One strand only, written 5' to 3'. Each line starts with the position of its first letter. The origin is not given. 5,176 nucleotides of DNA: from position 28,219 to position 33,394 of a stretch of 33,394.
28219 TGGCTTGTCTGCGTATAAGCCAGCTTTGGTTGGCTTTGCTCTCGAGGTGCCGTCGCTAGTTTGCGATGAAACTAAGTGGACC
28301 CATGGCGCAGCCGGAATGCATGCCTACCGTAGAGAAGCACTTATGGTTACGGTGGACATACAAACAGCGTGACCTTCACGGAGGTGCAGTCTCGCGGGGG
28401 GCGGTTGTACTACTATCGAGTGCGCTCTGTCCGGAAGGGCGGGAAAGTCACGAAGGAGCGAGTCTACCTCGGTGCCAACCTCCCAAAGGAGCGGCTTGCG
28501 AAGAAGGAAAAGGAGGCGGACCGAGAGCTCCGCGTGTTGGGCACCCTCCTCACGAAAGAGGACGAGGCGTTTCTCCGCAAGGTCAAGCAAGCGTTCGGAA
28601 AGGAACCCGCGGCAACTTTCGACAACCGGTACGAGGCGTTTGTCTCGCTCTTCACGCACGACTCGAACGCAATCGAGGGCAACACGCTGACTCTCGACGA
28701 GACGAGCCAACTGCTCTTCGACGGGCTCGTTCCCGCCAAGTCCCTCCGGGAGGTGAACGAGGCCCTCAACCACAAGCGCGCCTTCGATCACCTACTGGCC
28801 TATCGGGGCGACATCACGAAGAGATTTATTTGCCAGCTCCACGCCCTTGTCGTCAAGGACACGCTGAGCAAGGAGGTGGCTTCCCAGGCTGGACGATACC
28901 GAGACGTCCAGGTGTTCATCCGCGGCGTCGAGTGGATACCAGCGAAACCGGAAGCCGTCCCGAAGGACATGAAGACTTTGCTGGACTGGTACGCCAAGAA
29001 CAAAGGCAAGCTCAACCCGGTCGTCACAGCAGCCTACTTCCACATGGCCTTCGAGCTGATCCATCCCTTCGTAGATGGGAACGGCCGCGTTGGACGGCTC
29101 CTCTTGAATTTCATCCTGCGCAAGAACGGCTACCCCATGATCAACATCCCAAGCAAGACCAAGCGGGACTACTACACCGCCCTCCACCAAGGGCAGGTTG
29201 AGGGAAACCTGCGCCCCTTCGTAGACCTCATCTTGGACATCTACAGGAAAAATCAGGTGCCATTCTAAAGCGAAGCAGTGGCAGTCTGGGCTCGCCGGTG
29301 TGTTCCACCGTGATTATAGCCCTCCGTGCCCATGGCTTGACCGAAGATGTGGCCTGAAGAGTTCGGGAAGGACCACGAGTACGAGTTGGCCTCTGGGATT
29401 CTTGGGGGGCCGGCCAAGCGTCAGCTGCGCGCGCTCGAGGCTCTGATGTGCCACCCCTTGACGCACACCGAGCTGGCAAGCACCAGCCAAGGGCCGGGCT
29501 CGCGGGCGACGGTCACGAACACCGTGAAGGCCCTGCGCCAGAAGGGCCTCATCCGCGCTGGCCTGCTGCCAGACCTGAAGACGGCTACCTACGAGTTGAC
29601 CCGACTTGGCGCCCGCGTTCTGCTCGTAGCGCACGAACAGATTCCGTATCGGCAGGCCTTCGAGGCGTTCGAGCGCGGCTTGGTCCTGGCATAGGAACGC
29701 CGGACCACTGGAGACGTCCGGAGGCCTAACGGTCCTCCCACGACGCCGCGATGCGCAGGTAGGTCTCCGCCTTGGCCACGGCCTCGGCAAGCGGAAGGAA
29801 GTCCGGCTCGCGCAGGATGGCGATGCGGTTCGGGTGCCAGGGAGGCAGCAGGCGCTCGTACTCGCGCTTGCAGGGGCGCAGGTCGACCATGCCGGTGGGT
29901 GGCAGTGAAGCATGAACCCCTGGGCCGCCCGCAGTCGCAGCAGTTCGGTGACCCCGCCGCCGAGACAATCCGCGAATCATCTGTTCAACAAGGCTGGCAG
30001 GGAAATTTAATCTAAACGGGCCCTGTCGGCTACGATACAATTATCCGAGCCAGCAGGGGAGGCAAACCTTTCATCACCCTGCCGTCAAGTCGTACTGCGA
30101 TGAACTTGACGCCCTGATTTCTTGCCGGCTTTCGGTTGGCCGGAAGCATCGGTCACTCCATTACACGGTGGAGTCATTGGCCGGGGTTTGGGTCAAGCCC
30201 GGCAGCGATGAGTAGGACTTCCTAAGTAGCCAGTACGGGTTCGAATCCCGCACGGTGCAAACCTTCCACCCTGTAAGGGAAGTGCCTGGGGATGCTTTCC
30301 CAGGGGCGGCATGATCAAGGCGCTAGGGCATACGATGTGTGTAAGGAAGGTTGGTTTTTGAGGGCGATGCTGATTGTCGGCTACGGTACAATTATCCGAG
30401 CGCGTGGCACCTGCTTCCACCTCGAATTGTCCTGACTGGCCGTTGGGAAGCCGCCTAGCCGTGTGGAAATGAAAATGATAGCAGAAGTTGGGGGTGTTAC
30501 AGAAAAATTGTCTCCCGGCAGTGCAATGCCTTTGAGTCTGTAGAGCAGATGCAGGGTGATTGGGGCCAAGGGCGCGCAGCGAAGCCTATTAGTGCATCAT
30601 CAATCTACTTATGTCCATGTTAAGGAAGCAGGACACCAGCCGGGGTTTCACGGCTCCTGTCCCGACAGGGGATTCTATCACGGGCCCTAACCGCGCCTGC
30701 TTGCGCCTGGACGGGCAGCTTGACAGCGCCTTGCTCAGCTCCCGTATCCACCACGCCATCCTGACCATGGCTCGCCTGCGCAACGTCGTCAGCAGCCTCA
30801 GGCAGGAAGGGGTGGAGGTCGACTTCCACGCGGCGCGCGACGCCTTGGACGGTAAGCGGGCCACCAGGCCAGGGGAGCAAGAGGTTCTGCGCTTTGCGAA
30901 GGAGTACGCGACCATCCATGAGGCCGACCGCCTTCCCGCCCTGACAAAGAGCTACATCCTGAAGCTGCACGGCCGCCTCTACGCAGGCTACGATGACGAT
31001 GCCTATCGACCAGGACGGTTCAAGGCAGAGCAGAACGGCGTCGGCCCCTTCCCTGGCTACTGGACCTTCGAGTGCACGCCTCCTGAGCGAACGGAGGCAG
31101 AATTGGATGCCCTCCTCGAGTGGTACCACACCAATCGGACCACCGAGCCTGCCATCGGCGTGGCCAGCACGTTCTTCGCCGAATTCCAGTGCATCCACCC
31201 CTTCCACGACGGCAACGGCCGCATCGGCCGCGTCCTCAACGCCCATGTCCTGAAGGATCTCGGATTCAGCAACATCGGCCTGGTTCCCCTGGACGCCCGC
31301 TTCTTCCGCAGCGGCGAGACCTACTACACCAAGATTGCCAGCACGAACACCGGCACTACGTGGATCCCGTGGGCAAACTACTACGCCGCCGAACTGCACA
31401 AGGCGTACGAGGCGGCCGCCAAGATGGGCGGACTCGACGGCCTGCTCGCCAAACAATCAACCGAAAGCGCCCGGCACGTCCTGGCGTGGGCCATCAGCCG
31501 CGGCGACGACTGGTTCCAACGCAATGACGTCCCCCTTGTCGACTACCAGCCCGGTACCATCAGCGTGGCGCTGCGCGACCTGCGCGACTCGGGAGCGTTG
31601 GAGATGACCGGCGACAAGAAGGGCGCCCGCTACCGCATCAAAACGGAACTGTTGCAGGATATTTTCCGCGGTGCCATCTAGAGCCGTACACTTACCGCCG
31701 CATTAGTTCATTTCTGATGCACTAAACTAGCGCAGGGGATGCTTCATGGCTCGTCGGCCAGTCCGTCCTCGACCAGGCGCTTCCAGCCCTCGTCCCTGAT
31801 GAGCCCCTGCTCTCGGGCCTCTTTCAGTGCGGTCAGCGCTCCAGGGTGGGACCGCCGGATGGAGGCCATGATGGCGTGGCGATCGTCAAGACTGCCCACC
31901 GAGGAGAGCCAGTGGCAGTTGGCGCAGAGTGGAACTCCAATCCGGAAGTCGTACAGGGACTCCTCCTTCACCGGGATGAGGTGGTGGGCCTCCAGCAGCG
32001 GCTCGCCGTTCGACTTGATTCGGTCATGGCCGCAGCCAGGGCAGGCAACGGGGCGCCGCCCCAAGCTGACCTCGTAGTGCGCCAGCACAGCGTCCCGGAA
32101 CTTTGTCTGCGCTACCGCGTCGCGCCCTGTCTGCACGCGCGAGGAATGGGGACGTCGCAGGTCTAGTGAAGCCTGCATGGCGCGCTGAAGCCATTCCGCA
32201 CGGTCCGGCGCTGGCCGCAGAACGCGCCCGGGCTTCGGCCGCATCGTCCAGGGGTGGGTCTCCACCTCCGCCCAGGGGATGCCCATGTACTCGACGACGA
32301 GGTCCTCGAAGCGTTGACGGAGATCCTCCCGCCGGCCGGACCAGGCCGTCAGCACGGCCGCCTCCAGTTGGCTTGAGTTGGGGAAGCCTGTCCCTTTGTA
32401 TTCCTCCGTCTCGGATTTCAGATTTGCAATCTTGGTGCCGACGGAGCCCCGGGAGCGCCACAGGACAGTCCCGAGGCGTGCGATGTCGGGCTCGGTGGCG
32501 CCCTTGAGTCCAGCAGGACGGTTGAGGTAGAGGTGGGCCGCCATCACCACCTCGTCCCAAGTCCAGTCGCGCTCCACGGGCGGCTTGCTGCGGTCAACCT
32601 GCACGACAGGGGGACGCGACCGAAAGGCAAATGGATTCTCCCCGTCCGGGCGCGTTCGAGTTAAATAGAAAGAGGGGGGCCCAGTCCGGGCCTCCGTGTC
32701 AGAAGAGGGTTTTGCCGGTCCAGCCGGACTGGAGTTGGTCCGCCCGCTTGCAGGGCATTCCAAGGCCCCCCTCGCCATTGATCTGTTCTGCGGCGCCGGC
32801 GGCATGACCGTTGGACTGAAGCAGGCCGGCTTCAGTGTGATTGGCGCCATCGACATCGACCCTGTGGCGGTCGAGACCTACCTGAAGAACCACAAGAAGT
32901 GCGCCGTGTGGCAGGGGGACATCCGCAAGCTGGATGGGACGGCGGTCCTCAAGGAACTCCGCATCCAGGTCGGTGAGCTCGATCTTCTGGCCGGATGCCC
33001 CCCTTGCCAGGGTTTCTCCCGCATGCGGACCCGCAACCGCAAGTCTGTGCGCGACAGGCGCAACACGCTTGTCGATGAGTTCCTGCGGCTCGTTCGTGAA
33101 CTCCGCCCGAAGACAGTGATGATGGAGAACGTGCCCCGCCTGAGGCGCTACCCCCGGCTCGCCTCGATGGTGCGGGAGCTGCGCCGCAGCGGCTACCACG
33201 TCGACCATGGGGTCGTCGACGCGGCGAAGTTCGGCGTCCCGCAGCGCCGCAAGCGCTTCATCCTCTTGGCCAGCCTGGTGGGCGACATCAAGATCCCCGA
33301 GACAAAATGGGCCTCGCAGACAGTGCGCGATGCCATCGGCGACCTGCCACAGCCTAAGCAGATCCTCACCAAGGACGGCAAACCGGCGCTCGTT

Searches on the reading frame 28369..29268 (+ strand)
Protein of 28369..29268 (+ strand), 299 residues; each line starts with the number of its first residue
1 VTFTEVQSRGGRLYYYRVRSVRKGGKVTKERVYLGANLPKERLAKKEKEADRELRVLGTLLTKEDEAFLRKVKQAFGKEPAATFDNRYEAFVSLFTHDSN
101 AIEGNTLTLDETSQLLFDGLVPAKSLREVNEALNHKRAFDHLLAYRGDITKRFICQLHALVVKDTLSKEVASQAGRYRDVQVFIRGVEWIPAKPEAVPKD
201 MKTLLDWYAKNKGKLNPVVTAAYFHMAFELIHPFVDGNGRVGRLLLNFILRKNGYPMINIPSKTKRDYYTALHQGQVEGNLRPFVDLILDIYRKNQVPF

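Call 10: search_protein_families(library=pfam, proteins=[window:28369-29268:+], max_evalue=0.01)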
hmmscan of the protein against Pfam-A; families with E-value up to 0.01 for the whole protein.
window:28369-29268:+ (299 aa): 1 family
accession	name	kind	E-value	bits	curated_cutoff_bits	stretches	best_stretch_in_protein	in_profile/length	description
PF02661.23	Fic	-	1.2e-22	81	24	1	149-250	2-93/93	Fic/DOC family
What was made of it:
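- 28369..29268 (+): Context: SoFic-like Fic gene 1. Pfam Fic at 1.2e-22 (call 10).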

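Call 39: search_protein_families(library=phrogs, proteins=[window:28369-29268:+], max_evalue=0.01)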
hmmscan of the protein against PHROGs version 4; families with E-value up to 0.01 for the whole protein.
window:28369-29268:+ (299 aa): 6 families
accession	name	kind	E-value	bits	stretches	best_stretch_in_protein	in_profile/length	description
phrog_11900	-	unknown function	1.3e-49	169.8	1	86-289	8-214/230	-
phrog_5978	-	unknown function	3.4e-42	145.8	1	83-294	44-269/364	-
phrog_23170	-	unknown function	3e-10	41.1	1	158-288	46-184/191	-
phrog_13548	-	unknown function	1.1e-06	28.9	1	134-289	105-266/379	-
phrog_10690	-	unknown function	3.3e-06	27.4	1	143-287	187-338/346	-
phrog_12747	-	unknown function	8.2e-05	23.3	1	218-266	124-172/211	-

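Call 61: search_protein_families(library=padloc, proteins=[window:28369-29268:+], max_evalue=0.001)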
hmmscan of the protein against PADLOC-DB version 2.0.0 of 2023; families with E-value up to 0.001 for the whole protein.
window:28369-29268:+ (299 aa): 9 families
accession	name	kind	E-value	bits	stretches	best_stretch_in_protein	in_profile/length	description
PDLC04836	PDC-S04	-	1.8e-37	126.8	1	86-279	20-216/244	-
PDLC03963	SoFic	-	4.9e-37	126.2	1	91-292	56-260/361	-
PDLC04837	PDC-S04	-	2.6e-35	119.8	1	87-288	21-220/234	-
PDLC04840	PDC-S04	-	5.2e-34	115.9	1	95-279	15-203/227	-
PDLC04966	PDC-S24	-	7.9e-19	65.9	1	137-255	217-341/497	-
PDLC04839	PDC-S04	-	5.6e-18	63.4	1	149-293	59-203/205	-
PDLC04838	PDC-S04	-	1.9e-11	42.2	1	125-293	38-203/209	-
PDLC04842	PDC-S04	-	7.6e-08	30.3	1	215-278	98-158/202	-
PDLC04841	PDC-S04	-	6.4e-07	27.3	1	223-278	203-256/292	-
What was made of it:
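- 28369..29268 (+): PADLOC SoFic at 4.9e-37 and PDC-S04 at 1.8e-37 (call 61).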

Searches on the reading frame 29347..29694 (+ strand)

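Call 10: search_protein_families(library=pfam, proteins=[window:29347-29694:+], max_evalue=0.01)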
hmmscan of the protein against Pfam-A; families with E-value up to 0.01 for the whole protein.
window:29347-29694:+ (115 aa): 3 families
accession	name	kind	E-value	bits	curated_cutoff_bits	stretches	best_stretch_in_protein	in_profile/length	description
PF25213.1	HVO_A0261_N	-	1.7e-05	25.1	35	1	24-92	11-71/86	HVO_A0261 N-terminal domain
PF13545.12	HTH_Crp_2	-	0.00078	19.8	27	1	36-70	21-53/70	Crp-like helix-turn-helix domain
PF12802.13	MarR_2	-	0.007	17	27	0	26-70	7-51/61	MarR family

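Call 39: search_protein_families(library=phrogs, proteins=[window:29347-29694:+], max_evalue=0.01)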
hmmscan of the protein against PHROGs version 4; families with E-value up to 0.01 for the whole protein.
window:29347-29694:+ (115 aa): 0 families

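Call 61: search_protein_families(library=padloc, proteins=[window:29347-29694:+], max_evalue=0.001)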
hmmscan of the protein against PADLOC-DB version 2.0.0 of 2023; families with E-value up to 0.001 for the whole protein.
window:29347-29694:+ (115 aa): 1 family
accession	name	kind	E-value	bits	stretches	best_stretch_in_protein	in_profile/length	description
PDLC01044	Csa3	-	0.00035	18.5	1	25-91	137-193/194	Type I-A associated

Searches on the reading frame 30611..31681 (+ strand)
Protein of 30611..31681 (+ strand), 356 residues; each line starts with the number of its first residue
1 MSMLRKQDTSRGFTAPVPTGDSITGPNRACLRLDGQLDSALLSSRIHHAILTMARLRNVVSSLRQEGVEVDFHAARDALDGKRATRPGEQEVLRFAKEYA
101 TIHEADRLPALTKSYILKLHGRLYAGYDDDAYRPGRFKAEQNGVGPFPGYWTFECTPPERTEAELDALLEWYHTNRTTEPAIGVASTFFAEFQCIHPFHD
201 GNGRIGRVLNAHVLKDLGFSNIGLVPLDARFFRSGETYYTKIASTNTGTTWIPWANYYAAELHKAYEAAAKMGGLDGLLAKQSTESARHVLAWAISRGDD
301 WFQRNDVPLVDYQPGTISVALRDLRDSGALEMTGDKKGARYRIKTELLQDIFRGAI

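Call 10: search_protein_families(library=pfam, proteins=[window:30611-31681:+], max_evalue=0.01)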
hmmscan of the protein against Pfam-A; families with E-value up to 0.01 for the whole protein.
window:30611-31681:+ (356 aa): 1 family
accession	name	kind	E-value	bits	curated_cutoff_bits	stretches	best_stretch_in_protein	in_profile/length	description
PF02661.23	Fic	-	7.7e-17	62.4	24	1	111-214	2-93/93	Fic/DOC family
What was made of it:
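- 30611..31681 (+): Context: SoFic-like Fic gene 2. Pfam Fic at 7.7e-17 (call 10).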

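Call 39: search_protein_families(library=phrogs, proteins=[window:30611-31681:+], max_evalue=0.01)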
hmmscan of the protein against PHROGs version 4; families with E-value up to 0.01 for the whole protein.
window:30611-31681:+ (356 aa): 4 families
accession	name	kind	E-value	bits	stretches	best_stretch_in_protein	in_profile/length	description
phrog_5978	-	unknown function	8.3e-34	118.2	1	35-341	33-352/364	-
phrog_11900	-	unknown function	6.8e-12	46.4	1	90-214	53-176/230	-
phrog_12747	-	unknown function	2e-05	25.3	1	164-220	105-162/211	-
phrog_23170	-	unknown function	0.00029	21.6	1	163-215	91-144/191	-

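Call 61: search_protein_families(library=padloc, proteins=[window:30611-31681:+], max_evalue=0.001)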
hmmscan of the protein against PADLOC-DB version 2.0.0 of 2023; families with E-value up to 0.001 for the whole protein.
window:30611-31681:+ (356 aa): 8 families
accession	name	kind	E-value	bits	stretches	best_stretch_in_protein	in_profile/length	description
PDLC03963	SoFic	-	1e-32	112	1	28-348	34-355/361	-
PDLC04836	PDC-S04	-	3.3e-18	63.7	1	110-209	88-182/244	-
PDLC04837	PDC-S04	-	1.3e-15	55.3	1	110-216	84-182/234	-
PDLC04966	PDC-S24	-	2.3e-10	37.9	1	150-239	272-362/497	-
PDLC04839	PDC-S04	-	2.6e-07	28.5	1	178-222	123-167/205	-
PDLC04840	PDC-S04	-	3.2e-07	28.3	1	111-209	74-169/227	-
PDLC04838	PDC-S04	-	1.4e-06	26.3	1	158-219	101-167/209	-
PDLC02626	DrmD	-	0.00031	18.2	1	299-344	227-273/276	DrmD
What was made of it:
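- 30611..31681 (+): PADLOC SoFic at 1e-32 over nearly the whole profile (call 61).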

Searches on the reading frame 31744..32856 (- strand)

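Call 10: search_protein_families(library=pfam, proteins=[window:31744-32856:-], max_evalue=0.01)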
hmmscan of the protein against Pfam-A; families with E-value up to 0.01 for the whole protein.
window:31744-32856:- (370 aa): 1 family
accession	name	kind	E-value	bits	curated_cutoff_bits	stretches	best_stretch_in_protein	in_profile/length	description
PF01844.29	HNH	-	0.0012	19.3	21.4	1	272-315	1-41/47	HNH endonuclease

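Call 39: search_protein_families(library=phrogs, proteins=[window:31744-32856:-], max_evalue=0.01)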
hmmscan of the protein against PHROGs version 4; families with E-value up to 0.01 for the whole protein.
window:31744-32856:- (370 aa): 3 families
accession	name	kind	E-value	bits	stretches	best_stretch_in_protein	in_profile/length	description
phrog_15103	-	unknown function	2.6e-09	37.9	1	244-322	179-258/280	-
phrog_8048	-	DNA, RNA and nucleotide metabolism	7.6e-05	23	1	268-317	175-224/273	HNH endonuclease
phrog_338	-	DNA, RNA and nucleotide metabolism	0.0098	16.3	0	239-315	182-256/340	HNH endonuclease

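Call 61: search_protein_families(library=padloc, proteins=[window:31744-32856:-], max_evalue=0.001)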
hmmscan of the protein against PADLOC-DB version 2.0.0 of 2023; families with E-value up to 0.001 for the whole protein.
window:31744-32856:- (370 aa): 1 family
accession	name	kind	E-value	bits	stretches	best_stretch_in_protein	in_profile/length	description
PDLC04132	HNH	-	5.5e-07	27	1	94-262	25-166/286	-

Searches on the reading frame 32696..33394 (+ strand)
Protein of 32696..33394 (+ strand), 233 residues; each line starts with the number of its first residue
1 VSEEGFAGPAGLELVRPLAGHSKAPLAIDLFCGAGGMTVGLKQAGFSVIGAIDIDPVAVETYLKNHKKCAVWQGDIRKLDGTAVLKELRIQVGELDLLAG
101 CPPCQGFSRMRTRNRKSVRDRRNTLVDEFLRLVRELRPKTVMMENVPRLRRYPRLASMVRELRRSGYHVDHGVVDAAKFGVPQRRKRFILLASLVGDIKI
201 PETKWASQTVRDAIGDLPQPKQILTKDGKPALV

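Call 10: search_protein_families(library=pfam, proteins=[window:32696-33394:+], max_evalue=0.01)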
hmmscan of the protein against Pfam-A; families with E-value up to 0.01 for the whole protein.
window:32696-33394:+ (233 aa): 3 families
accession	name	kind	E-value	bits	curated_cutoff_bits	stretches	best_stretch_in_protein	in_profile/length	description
PF00145.23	DNA_methylase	-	3.4e-47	161.9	22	1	28-221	4-196/324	C-5 cytosine-specific DNA methylase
PF09445.16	Methyltransf_15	-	8.1e-08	32.4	22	1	27-167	4-142/165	RNA cap guanine-N2 methyltransferase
PF13649.12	Methyltransf_25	-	0.0066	17.6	27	0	28-80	2-59/97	Methyltransferase domain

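Call 61: search_protein_families(library=padloc, proteins=[window:32696-33394:+], max_evalue=0.001)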
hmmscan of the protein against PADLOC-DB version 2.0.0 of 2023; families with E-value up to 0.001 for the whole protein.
window:32696-33394:+ (233 aa): 63 families (the best 25 are shown)
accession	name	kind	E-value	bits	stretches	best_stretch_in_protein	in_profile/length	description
PDLC03234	MTase_II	-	5.5e-60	201.6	1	25-227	5-212/375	Type II methyltransferase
PDLC03326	MTase_II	-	5.1e-59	198.5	1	23-223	3-220/412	Type II methyltransferase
PDLC03378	MTase_II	-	3.5e-57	192.2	1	27-222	5-203/344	Type II methyltransferase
PDLC00033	DruM2|DruM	-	4e-54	182.3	1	27-208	24-205/368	DNA cytosine methylase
PDLC00026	DruM2|DruM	-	7.9e-46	155.1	1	24-208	4-182/336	DNA cytosine methylase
PDLC03272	MTase_II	-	4e-41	139.5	1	22-221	72-269/407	Type II methyltransferase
PDLC03237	MTase_II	-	2e-38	130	1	22-194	791-969/1036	Type II methyltransferase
PDLC02650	DrmMII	-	8.2e-37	125.1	2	27-147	11-134/435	DrmMII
PDLC00027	DruM2|DruM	-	1.2e-33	115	1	27-191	14-169/361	DNA cytosine methylase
PDLC02648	DrmMII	-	4.1e-33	112.9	1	26-213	23-246/468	DrmMII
PDLC03225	MTase_II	-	2.5e-32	110.4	2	27-149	10-139/615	Type II methyltransferase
PDLC03270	MTase_II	-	2.6e-32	110.1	1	27-215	3-189/309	Type II methyltransferase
PDLC03307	MTase_II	-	2.3e-31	107.4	2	27-151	3-116/382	Type II methyltransferase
PDLC00029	DruM2|DruM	-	4.1e-30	103.3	1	28-210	8-185/329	DNA cytosine methylase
PDLC03343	MTase_II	-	1.2e-28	98.2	1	27-192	8-166/462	Type II methyltransferase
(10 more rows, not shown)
